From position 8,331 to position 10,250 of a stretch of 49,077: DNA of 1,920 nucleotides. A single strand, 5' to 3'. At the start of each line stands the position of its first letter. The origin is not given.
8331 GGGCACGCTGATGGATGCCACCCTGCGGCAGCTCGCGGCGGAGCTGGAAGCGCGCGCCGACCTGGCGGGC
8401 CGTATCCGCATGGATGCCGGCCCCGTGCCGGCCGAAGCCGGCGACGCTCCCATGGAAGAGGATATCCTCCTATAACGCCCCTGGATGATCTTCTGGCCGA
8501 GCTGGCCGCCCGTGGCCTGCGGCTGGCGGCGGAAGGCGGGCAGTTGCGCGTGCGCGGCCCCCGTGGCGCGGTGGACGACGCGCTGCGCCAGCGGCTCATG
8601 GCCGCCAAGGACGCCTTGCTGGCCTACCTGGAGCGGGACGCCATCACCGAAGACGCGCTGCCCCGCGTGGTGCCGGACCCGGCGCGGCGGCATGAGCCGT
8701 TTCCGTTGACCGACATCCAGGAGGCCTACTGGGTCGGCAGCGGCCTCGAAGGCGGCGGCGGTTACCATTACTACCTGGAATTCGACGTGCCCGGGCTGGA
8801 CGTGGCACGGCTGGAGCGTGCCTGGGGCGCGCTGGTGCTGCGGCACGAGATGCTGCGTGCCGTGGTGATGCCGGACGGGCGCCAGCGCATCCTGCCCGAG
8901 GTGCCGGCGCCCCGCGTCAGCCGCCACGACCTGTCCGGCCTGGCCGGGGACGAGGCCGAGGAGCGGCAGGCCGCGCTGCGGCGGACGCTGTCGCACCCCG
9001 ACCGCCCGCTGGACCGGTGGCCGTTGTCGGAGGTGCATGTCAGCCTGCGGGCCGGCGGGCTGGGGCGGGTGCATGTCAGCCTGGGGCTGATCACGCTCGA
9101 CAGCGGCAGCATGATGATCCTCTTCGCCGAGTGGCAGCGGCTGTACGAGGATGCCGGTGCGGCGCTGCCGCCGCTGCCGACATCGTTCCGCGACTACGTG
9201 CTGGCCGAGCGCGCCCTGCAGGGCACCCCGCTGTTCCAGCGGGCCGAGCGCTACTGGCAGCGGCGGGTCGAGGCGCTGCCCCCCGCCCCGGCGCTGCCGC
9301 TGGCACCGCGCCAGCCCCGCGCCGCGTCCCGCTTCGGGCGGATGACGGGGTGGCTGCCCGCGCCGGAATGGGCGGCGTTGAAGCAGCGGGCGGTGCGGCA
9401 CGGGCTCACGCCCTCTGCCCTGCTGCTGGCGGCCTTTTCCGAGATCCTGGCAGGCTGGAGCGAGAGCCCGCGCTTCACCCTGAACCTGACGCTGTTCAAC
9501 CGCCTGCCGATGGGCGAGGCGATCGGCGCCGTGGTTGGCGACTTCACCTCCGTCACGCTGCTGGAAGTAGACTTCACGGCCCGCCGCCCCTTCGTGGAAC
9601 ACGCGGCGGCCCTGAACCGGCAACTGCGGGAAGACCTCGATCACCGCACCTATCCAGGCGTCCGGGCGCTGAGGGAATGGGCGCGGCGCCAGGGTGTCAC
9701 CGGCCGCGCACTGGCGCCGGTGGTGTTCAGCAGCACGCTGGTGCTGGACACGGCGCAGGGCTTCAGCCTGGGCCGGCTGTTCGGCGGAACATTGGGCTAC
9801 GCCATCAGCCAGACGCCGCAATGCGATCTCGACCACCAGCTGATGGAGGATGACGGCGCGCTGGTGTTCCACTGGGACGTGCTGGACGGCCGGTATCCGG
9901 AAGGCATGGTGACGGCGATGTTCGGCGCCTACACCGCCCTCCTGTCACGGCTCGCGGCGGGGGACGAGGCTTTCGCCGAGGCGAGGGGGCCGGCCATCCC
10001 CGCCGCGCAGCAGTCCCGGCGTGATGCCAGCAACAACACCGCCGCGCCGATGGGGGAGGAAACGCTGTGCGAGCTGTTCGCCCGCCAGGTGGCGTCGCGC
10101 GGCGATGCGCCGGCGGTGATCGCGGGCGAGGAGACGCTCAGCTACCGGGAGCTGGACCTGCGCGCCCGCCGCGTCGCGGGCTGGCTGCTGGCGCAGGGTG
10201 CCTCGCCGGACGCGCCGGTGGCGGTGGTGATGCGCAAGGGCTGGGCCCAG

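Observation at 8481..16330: Thiazole module placed between the FAAL-PKS loader and a KS-ACP-aminotransferase, giving a thiazolyl-substituted beta-amino acid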

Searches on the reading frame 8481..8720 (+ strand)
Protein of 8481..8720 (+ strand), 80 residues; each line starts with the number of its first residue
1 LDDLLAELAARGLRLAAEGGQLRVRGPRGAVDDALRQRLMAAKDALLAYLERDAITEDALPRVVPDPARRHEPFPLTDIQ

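Call 55: search_protein_families(library=pfam, proteins=[window:8481-8720:+], max_evalue=0.1)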
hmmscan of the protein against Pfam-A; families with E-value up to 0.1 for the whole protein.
window:8481-8720:+ (80 aa): 1 family
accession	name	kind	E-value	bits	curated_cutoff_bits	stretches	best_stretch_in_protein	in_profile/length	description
PF18563.6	TubC_N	-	3.8e-13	49.7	26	1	2-51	2-51/52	TubC N-terminal docking domain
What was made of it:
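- On EpoB-type thiazole module between two PKS modules: PF18563, E 3.8e-13, at 8484-8633 (call 55).
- Checked: The stated start, 8481, is where a TubC_N docking domain begins (8484-8633, E 3.8e-13, call 55).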

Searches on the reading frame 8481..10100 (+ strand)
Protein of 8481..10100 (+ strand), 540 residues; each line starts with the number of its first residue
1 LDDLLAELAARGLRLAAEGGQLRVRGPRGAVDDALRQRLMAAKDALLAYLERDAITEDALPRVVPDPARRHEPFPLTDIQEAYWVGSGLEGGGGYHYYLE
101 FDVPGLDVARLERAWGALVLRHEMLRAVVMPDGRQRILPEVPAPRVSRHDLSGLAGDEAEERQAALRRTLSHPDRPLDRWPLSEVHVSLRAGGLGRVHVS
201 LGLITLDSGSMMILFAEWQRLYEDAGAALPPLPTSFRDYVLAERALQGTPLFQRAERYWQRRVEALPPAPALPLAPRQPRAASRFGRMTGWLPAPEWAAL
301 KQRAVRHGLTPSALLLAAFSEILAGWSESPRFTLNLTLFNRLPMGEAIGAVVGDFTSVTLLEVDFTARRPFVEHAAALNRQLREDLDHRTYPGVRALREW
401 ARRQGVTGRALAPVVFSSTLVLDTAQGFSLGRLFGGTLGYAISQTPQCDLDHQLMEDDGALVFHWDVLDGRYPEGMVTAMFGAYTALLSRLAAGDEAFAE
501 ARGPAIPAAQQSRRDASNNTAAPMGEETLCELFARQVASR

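Call 14: search_solved_structures(query=window:8481-10100:+, show_alignments=3)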
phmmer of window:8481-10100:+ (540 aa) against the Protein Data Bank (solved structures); distinct sequences matched with E-value up to 0.001: 17.
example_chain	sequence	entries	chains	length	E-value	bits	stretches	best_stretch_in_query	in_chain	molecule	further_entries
5t7z_A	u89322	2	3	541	2.4e-111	376.4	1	2-492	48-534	EpoB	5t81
7jtj_A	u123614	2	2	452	1.8e-82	281.1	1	64-495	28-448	Irp2 protein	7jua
6lta_A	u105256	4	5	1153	1.8e-73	251.4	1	59-536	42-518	Nonribosomal peptide synthetase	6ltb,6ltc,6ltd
7emy_A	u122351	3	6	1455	4.1e-66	227.1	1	19-530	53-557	Dihydroaeruginoic acid synthetase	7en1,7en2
7ly7_A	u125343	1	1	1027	2e-65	224.9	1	70-536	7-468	BmdB, Bacillamide NRPS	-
7ly4_E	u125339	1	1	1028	2e-65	224.9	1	70-536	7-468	BmdB, bacillamide NRPS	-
5t3e_A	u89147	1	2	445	3.8e-65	223.9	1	71-492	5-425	Bacillamide synthetase heterocyclization domain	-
7ry6_A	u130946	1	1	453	2e-63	218.3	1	71-498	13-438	HMWP2 nonribosomal peptide synthetase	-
6cgo_A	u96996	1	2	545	4e-18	68.7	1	4-373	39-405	Condensation domain protein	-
9up2_A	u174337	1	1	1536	6.8e-14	54.8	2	68-392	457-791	PvdL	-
9lcp_A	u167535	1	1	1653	7.5e-14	54.6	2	69-392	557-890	PvdL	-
9lco_A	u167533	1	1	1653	7.5e-14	54.6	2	69-392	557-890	PvdL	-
9lcq_A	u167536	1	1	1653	8.2e-14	54.5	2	69-392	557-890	PvdL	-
2jgp_A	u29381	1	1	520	2.9e-11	46.1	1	66-416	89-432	TYROCIDINE SYNTHETASE 3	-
8z0q_C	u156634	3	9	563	2e-10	43.4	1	52-493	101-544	Special condensation domain in NRPS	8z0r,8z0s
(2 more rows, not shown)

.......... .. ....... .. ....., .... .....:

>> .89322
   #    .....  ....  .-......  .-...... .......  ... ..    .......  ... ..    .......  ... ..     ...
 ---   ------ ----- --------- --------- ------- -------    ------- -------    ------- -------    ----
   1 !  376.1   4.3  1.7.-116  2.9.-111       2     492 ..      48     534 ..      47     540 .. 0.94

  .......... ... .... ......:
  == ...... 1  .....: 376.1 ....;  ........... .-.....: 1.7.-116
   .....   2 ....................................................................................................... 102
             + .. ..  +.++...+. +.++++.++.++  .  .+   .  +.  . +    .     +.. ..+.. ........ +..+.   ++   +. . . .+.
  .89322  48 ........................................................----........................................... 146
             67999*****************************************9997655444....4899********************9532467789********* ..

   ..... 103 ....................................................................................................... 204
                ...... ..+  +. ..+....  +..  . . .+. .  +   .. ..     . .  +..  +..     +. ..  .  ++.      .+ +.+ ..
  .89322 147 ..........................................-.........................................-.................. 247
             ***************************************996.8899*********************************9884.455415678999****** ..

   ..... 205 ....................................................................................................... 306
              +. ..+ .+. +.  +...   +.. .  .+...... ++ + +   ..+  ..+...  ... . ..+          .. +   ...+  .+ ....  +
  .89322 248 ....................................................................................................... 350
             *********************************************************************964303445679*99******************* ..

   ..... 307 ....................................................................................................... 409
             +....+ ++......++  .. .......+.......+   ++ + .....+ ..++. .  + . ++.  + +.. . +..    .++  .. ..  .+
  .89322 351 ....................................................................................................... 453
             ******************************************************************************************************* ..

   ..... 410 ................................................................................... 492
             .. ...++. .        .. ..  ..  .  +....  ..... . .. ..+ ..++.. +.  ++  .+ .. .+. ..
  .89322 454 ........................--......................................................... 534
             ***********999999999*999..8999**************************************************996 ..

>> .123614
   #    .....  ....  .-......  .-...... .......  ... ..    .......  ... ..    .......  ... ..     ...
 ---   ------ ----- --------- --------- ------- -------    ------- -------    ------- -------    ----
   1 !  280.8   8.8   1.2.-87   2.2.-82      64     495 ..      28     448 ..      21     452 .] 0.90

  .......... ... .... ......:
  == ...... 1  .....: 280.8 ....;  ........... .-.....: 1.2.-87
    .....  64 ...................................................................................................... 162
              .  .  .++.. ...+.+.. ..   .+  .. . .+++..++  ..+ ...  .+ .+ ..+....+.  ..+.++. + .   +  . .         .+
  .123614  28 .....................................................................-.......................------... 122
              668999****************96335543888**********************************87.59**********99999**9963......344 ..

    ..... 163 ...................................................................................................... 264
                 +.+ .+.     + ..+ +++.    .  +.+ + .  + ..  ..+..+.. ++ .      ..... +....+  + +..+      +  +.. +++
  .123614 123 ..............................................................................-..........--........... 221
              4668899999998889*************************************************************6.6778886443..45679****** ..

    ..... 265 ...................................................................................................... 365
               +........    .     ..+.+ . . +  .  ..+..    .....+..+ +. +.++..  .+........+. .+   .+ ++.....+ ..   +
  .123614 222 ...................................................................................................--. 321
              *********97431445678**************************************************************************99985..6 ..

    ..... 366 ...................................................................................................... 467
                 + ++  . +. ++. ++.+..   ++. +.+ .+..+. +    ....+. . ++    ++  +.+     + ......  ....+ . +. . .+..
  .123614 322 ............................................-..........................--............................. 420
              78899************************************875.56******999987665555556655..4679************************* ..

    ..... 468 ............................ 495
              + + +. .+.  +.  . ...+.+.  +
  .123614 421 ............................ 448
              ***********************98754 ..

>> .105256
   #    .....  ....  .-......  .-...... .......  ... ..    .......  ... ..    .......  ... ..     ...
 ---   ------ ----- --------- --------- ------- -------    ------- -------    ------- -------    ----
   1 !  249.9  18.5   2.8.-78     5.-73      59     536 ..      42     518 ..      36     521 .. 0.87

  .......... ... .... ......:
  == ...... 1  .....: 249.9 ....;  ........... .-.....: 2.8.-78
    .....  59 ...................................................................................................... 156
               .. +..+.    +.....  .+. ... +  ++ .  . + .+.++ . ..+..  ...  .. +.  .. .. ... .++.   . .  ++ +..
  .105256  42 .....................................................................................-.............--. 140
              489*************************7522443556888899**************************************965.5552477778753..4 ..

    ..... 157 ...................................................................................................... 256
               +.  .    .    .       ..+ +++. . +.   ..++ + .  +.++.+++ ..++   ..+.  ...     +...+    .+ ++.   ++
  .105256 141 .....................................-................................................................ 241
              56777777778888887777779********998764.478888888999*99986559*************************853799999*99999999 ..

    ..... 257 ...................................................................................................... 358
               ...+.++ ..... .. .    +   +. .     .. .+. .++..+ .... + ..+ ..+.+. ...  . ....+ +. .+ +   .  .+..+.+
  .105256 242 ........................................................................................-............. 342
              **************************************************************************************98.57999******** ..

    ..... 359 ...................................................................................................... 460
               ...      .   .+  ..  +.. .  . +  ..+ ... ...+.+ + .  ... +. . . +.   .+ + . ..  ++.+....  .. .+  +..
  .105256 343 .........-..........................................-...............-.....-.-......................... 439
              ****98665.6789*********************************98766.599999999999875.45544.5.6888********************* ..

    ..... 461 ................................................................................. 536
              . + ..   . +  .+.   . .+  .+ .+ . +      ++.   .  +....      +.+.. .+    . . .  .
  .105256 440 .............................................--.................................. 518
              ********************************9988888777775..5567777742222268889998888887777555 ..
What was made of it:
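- On EpoB-type thiazole module between two PKS modules: It aligns to the EpoB N-terminal region (call 14).
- Closest known: Epothilone EpoA-EpoB-EpoC junction. Same: The Cy plus docking domain is most similar to EpoB among solved structures (5T7Z, E 2.4e-111, call 14).
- The motif reads GLITLD where EpoB, HMWP2 and FmoA3 have DxxxxD (call 14).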
